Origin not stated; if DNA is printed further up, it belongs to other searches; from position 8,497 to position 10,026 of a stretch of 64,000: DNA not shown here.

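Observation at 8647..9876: Coiled-coil + SAM-methyltransferase next to two GT4 enzymes resembles a WbdD-like chain-terminating molecular ruler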

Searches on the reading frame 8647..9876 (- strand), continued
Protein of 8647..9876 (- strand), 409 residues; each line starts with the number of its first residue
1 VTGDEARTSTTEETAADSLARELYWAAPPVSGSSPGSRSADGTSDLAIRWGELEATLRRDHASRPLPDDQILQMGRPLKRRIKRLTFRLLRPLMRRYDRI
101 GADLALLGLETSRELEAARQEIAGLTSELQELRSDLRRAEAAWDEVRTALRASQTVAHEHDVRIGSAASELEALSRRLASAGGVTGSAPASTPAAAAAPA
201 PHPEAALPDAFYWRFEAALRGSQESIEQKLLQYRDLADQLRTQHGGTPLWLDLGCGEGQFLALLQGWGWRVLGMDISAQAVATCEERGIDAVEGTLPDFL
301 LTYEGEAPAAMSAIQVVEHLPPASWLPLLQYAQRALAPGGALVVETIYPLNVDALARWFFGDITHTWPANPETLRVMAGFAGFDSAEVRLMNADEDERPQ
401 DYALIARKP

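Call 42: find_encoding_contigs(protein=P0008, flank=10000, max_places=1)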
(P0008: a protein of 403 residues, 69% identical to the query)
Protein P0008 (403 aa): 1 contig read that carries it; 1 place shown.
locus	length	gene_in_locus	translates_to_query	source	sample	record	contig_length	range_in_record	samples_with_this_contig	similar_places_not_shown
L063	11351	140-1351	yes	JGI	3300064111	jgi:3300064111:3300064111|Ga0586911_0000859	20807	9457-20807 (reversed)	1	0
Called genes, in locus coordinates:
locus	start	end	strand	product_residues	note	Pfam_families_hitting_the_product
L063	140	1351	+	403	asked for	PF13489:Methyltransf_23, PF07021:MetW (weak), PF08241:Methyltransf_11 (weak), PF08242:Methyltransf_12 (weak), PF13649:Methyltransf_25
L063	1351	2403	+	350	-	PF13439:Glyco_transf_4 (faint), PF13579:Glyco_trans_4_4 (faint), PF20706:GT4-conflict (weak), PF00534:Glycos_transf_1, PF13692:Glyco_trans_1_4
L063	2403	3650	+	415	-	PF00534:Glycos_transf_1, PF13692:Glyco_trans_1_4, PF13524:Glyco_trans_1_2 (weak)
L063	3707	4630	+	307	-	PF01297:ZnuA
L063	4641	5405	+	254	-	PF00005:ABC_tran, PF13304:AAA_21 (weak)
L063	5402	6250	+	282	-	PF00950:ABC-3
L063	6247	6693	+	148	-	PF01475:FUR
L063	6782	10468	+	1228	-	PF07690:MFS_1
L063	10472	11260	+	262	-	PF12697:Abhydrolase_6, PF00561:Abhydrolase_1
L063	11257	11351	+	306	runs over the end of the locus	PF00892:EamA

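Call 43: find_encoding_contigs(protein=P0035, flank=10000, max_places=1)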
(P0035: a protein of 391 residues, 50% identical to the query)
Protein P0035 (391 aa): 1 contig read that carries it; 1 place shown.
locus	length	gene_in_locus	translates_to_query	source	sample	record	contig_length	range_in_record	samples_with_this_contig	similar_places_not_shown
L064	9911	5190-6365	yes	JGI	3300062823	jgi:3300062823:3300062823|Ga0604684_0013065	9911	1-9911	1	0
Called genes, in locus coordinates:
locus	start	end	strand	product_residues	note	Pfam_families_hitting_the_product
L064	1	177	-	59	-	?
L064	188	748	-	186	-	-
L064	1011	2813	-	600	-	PF11832:DUF3352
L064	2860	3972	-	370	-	PF13378:MR_MLE_C, PF26685:DUF8230_C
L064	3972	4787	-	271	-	-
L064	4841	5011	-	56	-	-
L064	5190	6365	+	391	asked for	PF13489:Methyltransf_23, PF08241:Methyltransf_11, PF08242:Methyltransf_12 (weak), PF13649:Methyltransf_25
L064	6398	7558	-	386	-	PF07676:PD40 (faint), PF26550:Tricorn_2nd (weak), PF26549:Tricorn_N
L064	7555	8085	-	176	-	PF04542:Sigma70_r2, PF08281:Sigma70_r4_2, PF04545:Sigma70_r4 (weak)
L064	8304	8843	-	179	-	PF12089:DUF3566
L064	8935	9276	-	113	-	-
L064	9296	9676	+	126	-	-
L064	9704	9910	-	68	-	?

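Call 44: find_encoding_contigs(protein=P0025, flank=10000, max_places=2)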
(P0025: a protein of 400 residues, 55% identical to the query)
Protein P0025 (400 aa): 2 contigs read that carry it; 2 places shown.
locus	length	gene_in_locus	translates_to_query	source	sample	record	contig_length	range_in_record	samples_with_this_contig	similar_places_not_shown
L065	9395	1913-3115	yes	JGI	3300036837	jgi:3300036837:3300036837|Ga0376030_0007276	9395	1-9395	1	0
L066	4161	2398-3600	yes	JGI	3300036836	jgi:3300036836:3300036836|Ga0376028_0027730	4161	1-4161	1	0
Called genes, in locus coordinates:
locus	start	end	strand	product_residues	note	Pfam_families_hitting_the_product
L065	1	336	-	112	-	?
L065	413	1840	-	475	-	PF03062:MBOAT, PF13813:MBOAT_2 (weak)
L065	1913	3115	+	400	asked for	PF13489:Methyltransf_23, PF08241:Methyltransf_11, PF08242:Methyltransf_12, PF13649:Methyltransf_25, PF13847:Methyltransf_31 (faint)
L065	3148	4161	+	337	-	PF13439:Glyco_transf_4 (faint), PF20706:GT4-conflict (weak), PF00534:Glycos_transf_1, PF13692:Glyco_trans_1_4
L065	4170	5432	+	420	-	PF00534:Glycos_transf_1, PF13692:Glyco_trans_1_4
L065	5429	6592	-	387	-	PF04542:Sigma70_r2, PF08281:Sigma70_r4_2, PF20239:DUF6596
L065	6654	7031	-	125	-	PF03795:YCII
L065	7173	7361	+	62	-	-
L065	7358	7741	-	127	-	PF00571:CBS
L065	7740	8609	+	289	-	PF00730:HhH-GPD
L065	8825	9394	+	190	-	?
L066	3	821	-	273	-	?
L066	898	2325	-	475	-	PF03062:MBOAT, PF13813:MBOAT_2 (weak)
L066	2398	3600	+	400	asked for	PF13489:Methyltransf_23, PF08241:Methyltransf_11, PF08242:Methyltransf_12, PF13649:Methyltransf_25, PF13847:Methyltransf_31 (faint)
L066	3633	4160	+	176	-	?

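Call 46: find_homologous_proteins(query=L053:14815-15984:+, max_evalue=1e-30)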
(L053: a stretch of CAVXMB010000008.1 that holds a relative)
Query L053:14815-15984:+ (390 aa): 8000 proteins with E <= 1e-30 among 8000 candidates; the best 120 are listed.
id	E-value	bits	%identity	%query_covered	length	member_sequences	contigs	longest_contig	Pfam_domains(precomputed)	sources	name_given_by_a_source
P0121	8.5e-243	823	95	100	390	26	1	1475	PF14524.13,PF00005.34,PF13304.13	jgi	jgi:ABC-2 type transport system ATP-binding protein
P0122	7.3e-235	797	93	100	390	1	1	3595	PF14524.13,PF00005.34,PF13304.13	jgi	jgi:ABC-2 type transport system ATP-binding protein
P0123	1.1e-233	793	93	100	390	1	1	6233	PF14524.13,PF00005.34,PF13304.13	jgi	-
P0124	3.7e-233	791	92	100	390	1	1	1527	PF14524.13,PF00005.34,PF13304.13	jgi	jgi:ABC-2 type transport system ATP-binding protein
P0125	6.5e-233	791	92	100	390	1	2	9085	PF14524.13,PF00005.34,PF13304.13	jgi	jgi:ABC-2 type transport system ATP-binding protein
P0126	4.8e-232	788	92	100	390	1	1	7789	PF14524.13,PF00005.34,PF13304.13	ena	-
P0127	1.4e-231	786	91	100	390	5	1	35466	PF14524.13,PF00005.34,PF13304.13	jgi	jgi:ABC-2 type transport system ATP-binding protein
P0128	2.0e-231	786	92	100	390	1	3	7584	PF14524.13,PF00005.34,PF13304.13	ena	-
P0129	4.6e-231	784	92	100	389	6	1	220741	PF14524.13,PF00005.34,PF13304.13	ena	-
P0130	4.7e-231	784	91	100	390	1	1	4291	PF14524.13,PF00005.34,PF13304.13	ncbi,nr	ncbi:MAG TPA: ABC transporter ATP-binding protein [Actinomycetota bacterium]|nr:ABC transporter ATP-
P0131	6.0e-230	781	91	100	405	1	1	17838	PF14524.13,PF00005.34,PF13304.13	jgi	jgi:ABC-2 type transport system ATP-binding protein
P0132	1.5e-229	780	90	100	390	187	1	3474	PF14524.13,PF00005.34,PF13304.13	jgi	jgi:ABC-2 type transport system ATP-binding protein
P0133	2.5e-229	779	92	100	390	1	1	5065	PF14524.13,PF00005.34,PF13304.13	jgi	-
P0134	3.4e-229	778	90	100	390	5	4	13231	PF14524.13,PF00005.34,PF13304.13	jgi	jgi:ABC-2 type transport system ATP-binding protein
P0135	5.8e-229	778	91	100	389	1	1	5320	PF14524.13,PF00005.34,PF13304.13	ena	-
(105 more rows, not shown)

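Call 59: search_dna_similar(query=window:8647-9876:-, collection=plasmids, mode=protein, max_rows=15)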
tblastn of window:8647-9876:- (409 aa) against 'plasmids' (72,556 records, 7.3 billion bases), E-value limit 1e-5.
Records with a match: 65; places in all: 65; records where one place covers at least 80% of the query: 0.
Best place of each record, by identity: <60% 65.
By first word of the organism name: Pseudosulfitobacter 32; Sulfitobacter 10; Pseudomonas 6; Mesorhizobium 4; Escherichia 3; Rhizobium 2; Enterobacter 2; Ruegeria 1; Roseomonas 1; Pseudorhizobium 1; and 3 more.
By predicted mobility (MOB-suite, as given by PLSDB): non-mobilizable 55; conjugative 5; mobilizable 5.
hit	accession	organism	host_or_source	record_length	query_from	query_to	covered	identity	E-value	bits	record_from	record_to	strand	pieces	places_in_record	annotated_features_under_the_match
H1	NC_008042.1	Ruegeria sp. TM1040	-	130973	79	395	78%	30.5%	2e-21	104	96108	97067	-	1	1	class I SAM-dependent methyltransferase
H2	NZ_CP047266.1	Pseudomonas asturiensis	Stream water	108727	129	408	68%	30.5%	5e-26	118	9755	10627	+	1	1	methyltransferase domain-containing protein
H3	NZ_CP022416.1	Pseudosulfitobacter pseudonitzschiae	Skeletonema marinoi strain RO5AC,Cell ...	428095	211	409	49%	33.6%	6e-20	100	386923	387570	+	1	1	class I SAM-dependent methyltransferase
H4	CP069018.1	Pseudosulfitobacter pseudonitzschiae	-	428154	211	396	45%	36.0%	5e-17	91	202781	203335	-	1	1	class I SAM-dependent methyltransferase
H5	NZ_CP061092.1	Roseomonas marmotae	Marmota himalayana,pure culture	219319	211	408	48%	33.8%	7e-14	81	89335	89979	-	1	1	methyltransferase domain-containing protein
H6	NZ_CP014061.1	Pseudomonas monteilii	Homo sapiens,sputum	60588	211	408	48%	32.7%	2e-21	104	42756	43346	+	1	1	class I SAM-dependent methyltransferase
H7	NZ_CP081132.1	Sulfitobacter sp. W074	-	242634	211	395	45%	34.1%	6e-21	102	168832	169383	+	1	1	class I SAM-dependent methyltransferase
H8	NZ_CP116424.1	Sulfitobacter faviae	Hexacorallia,culture,Cold water coral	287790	211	395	45%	34.1%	2e-20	101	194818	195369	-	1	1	class I SAM-dependent methyltransferase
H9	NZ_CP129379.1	Rhizobium sp. SSA_523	single cell,Sea water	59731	211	409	49%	31.5%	2e-19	99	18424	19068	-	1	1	methyltransferase domain-containing protein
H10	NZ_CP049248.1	Rhizobium rhizoryzae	cell culture,soil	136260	211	409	49%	31.5%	3e-19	97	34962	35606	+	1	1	methyltransferase domain-containing protein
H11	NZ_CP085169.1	Sulfitobacter sp. DSM 110093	cell culture,Sediment from the Channel ...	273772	211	409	49%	31.4%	3e-22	106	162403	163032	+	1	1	glycosyltransferase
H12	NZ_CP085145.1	Sulfitobacter dubius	cell culture,Sediment from the Channel ...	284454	211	409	49%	31.4%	3e-22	106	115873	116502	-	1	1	glycosyltransferase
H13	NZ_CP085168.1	Sulfitobacter sp. DSM 110093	cell culture,Sediment from the Channel ...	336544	211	409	49%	31.4%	3e-22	106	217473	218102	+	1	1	glycosyltransferase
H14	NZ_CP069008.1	Sulfitobacter mediterraneus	Skeletonema costatum,The surface ...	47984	211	409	49%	31.2%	1e-16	90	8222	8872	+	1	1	class I SAM-dependent methyltransferase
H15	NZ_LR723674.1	Pseudorhizobium flavum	Paddy soil under the long-term ...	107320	211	409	49%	31.0%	4e-20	100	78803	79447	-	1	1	methyltransferase domain-containing protein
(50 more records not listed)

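Call 61: get_annotated_region(hit=H1, flank=12000)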
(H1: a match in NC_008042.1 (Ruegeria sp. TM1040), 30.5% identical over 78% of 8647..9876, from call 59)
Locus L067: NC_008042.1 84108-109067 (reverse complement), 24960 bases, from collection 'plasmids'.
description: Ruegeria sp. TM1040 plasmid unnamed, complete sequence
organism: Ruegeria sp. TM1040 (NCBI taxid 292414)
taxonomy: Bacteria; Pseudomonadota; Alphaproteobacteria; Rhodobacterales; Roseobacteraceae; Ruegeria; Ruegeria sp. TM1040
host: -; source: -; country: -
typing (MOB-suite, as given by PLSDB): conjugative; replicon rep_cluster_1016; relaxase MOBP; mating-pair formation MPF_T
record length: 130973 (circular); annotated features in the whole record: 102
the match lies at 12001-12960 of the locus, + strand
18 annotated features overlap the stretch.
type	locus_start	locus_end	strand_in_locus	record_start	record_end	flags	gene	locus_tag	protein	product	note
CDS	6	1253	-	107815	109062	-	-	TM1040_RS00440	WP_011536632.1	DUF6596 domain-containing protein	GO:0006352 - DNA-templated transcription initiation [Evidence IEA]; GO:0006355 - regulation of DNA-templated ...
CDS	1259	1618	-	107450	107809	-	-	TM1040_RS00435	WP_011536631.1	YciI family protein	-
CDS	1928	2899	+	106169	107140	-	-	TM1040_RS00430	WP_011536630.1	KpsF/GutQ family sugar-phosphate isomerase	GO:0005975 - carbohydrate metabolic process [Evidence IEA]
CDS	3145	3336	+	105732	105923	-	-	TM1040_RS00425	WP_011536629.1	DUF6447 family protein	-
CDS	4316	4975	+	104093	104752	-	-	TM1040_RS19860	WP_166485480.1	hypothetical protein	-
CDS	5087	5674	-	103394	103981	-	lptC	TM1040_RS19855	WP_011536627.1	LPS export ABC transporter periplasmic protein LptC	-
CDS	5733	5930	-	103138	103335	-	-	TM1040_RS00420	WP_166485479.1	hypothetical protein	-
CDS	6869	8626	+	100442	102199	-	-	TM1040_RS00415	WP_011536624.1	ABC transporter ATP-binding protein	-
CDS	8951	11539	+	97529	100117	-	-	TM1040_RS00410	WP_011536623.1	S8 family serine peptidase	GO:0006508 - proteolysis [Evidence IEA]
CDS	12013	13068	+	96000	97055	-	-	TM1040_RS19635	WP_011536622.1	class I SAM-dependent methyltransferase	-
CDS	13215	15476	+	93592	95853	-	-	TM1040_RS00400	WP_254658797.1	glycosyltransferase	-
CDS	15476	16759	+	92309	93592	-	-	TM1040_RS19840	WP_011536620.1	glycosyltransferase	-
CDS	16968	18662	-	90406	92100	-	-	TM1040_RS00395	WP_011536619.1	hypothetical protein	-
CDS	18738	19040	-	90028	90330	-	-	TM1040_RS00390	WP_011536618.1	helix-turn-helix transcriptional regulator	-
CDS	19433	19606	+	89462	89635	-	-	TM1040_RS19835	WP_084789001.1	DUF4214 domain-containing protein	-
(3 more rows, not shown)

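Call 62: get_annotated_region(hit=H2, flank=10000)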
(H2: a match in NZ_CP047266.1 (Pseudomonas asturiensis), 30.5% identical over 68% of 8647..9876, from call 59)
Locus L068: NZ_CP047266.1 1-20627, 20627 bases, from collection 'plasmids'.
description: Pseudomonas asturiensis strain CC1524 plasmid pCC1524, complete sequence
organism: Pseudomonas asturiensis (NCBI taxid 1190415)
taxonomy: Bacteria; Pseudomonadota; Gammaproteobacteria; Pseudomonadales; Pseudomonadaceae; Pseudomonas; Pseudomonas asturiensis
host: -; source: Stream water; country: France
typing (MOB-suite, as given by PLSDB): non-mobilizable
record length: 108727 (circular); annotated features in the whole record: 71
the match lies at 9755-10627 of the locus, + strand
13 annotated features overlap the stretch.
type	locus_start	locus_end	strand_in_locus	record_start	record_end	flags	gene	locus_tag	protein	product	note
CDS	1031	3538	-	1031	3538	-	-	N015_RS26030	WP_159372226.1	DUF4214 domain-containing protein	-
CDS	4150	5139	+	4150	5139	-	-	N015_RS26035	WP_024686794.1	glycosyltransferase family 2 protein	-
CDS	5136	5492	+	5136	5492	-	-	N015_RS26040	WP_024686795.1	EamA family transporter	-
CDS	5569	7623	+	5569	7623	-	-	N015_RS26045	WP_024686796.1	glycosyltransferase family 39 protein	-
CDS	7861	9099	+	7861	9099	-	-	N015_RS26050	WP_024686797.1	ABC transporter ATP-binding protein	-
CDS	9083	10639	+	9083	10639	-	-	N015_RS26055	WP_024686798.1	methyltransferase domain-containing protein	-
CDS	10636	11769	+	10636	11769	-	-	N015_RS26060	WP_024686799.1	glycosyltransferase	-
CDS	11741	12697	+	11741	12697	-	-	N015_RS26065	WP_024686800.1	GDP-mannose 4,6-dehydratase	-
CDS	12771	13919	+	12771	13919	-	-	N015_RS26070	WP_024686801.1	glycosyltransferase family 1 protein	-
CDS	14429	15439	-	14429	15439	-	-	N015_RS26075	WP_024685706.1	hypothetical protein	-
CDS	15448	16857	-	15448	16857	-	-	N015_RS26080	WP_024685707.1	MBOAT family O-acyltransferase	-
CDS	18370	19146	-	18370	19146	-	-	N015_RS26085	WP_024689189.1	ABC transporter permease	-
CDS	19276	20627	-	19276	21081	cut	-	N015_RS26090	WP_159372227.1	DUF4214 domain-containing protein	-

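Call 72: search_protein_families(library=pfam, proteins=[L068:7861-9099:+, L068:14429-15439:-, L068:9083-10639:+, L068:10636-11769:+, L067:12013-13068:+, L067:13215-15476:+, L067:15476-16759:+, L067:6869-8626:+], max_evalue=0.0001)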
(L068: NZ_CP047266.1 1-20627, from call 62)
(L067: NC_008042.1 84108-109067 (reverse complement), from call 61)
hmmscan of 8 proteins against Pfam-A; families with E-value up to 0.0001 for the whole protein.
L068:7861-9099:+ (412 aa): 2 families
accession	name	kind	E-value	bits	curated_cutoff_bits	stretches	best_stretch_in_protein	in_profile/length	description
PF14524.12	Wzt_C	-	8.3e-31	107.3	30.4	1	251-388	2-143/143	Wzt C-terminal domain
PF00005.33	ABC_tran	-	4.5e-20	73.1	25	1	37-169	1-136/137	ABC transporter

L068:14429-15439:- (336 aa): 0 families

L068:9083-10639:+ (518 aa): 6 families
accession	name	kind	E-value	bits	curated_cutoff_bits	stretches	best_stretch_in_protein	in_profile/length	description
PF13489.12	Methyltransf_23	-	4.5e-13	49.7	27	1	319-442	4-127/164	Methyltransferase domain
PF08241.18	Methyltransf_11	-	3.3e-11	44.1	21.2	1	341-433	1-95/95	Methyltransferase domain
PF13649.12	Methyltransf_25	-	2.2e-10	41.5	27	1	341-429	2-97/97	Methyltransferase domain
PF07021.18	MetW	-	1e-07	32.2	21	1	336-423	13-100/193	Methionine biosynthesis protein MetW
PF08242.18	Methyltransf_12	-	2e-07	32.1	30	1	341-431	1-98/98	Methyltransferase domain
PF02353.26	CMAS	-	1.8e-05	24.7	27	1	310-435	36-166/273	Mycolic acid cyclopropane synthetase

L068:10636-11769:+ (377 aa): 2 families
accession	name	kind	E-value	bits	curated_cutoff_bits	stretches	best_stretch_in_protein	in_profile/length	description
PF00534.26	Glycos_transf_1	-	9.3e-25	87.6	26.4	1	173-334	13-169/172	Glycosyl transferases group 1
PF13692.12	Glyco_trans_1_4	-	4.8e-20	72.7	27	1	179-318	5-137/142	Glycosyl transferases group 1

L067:12013-13068:+ (351 aa): 6 families
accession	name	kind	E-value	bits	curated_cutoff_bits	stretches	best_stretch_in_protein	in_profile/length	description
PF13489.12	Methyltransf_23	-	5.4e-17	62.5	27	1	155-307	9-162/164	Methyltransferase domain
PF08241.18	Methyltransf_11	-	3.8e-11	43.9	21.2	1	173-265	2-95/95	Methyltransferase domain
PF13649.12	Methyltransf_25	-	1.8e-10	41.8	27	1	171-261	1-97/97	Methyltransferase domain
PF08242.18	Methyltransf_12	-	1.1e-06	29.7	30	1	173-263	2-98/98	Methyltransferase domain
PF13847.12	Methyltransf_31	-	2.7e-06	27.6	27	1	167-272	3-116/145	Methyltransferase domain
PF07021.18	MetW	-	7.8e-06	26.1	21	1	171-232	17-79/193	Methionine biosynthesis protein MetW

L067:13215-15476:+ (753 aa): 5 families
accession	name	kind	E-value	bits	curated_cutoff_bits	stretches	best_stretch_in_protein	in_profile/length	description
PF00534.26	Glycos_transf_1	-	4e-26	92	26.4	1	129-280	17-170/172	Glycosyl transferases group 1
PF13692.12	Glyco_trans_1_4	-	1.1e-18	68.3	27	1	131-268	5-142/142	Glycosyl transferases group 1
PF13489.12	Methyltransf_23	-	1.7e-09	38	27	1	444-567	42-163/164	Methyltransferase domain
PF08241.18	Methyltransf_11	-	4.5e-09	37.3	21.2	1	455-509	44-95/95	Methyltransferase domain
PF13649.12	Methyltransf_25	-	2.7e-05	25.2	27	1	452-505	45-97/97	Methyltransferase domain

L067:15476-16759:+ (427 aa): 2 families
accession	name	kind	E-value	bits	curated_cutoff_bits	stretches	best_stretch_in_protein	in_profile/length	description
PF13692.12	Glyco_trans_1_4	-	1.3e-05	25.9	27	1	237-367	12-141/142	Glycosyl transferases group 1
PF13524.12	Glyco_trans_1_2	-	2.4e-05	24.8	25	1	247-396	5-142/144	Glycosyl transferase-like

L067:6869-8626:+ (585 aa): 3 families
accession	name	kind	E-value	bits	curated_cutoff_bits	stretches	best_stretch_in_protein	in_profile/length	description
PF00664.28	ABC_membrane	-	7.1e-33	114.9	28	1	32-293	4-266/274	ABC transporter transmembrane region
PF00005.33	ABC_tran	-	8.9e-33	114.2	25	1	364-512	2-137/137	ABC transporter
PF02463.25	SMC_N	-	1.4e-07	31.6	40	1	483-555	136-212/220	RecF/RecN/SMC N terminal domain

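Call 79: find_encoding_contigs(protein=P0085, flank=9000, max_places=1)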
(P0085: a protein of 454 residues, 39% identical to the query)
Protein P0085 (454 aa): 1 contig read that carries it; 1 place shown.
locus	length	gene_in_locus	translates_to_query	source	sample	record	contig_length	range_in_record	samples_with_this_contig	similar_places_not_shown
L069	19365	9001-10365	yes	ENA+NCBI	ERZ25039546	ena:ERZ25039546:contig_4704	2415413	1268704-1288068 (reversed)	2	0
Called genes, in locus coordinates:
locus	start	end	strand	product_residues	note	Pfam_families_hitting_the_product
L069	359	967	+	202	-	-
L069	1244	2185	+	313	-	PF13793:Pribosyltran_N, PF00156:Pribosyltran, PF14572:Pribosyl_synth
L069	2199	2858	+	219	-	PF01386:Ribosomal_L25p, PF14693:Ribosomal_TL5_C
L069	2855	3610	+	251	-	PF01195:Pept_tRNA_hydro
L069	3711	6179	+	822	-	PF12704:MacB_PCD, PF02687:FtsX, PF12704:MacB_PCD, PF02687:FtsX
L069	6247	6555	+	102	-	-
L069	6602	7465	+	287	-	-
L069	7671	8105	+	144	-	PF01250:Ribosomal_S6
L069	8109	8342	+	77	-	PF01084:Ribosomal_S18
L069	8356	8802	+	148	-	PF01281:Ribosomal_L9_N, PF03948:Ribosomal_L9_C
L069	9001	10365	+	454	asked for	PF07021:MetW, PF13489:Methyltransf_23, PF08241:Methyltransf_11, PF08242:Methyltransf_12, PF13649:Methyltransf_25, PF13847:Methyltransf_31 (weak)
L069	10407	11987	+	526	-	PF09913:DUF2142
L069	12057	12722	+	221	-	PF13175:AAA_15 (faint), PF00005:ABC_tran, PF13304:AAA_21 (weak)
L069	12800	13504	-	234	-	PF05685:Uma2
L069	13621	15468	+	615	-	PF05960:DUF885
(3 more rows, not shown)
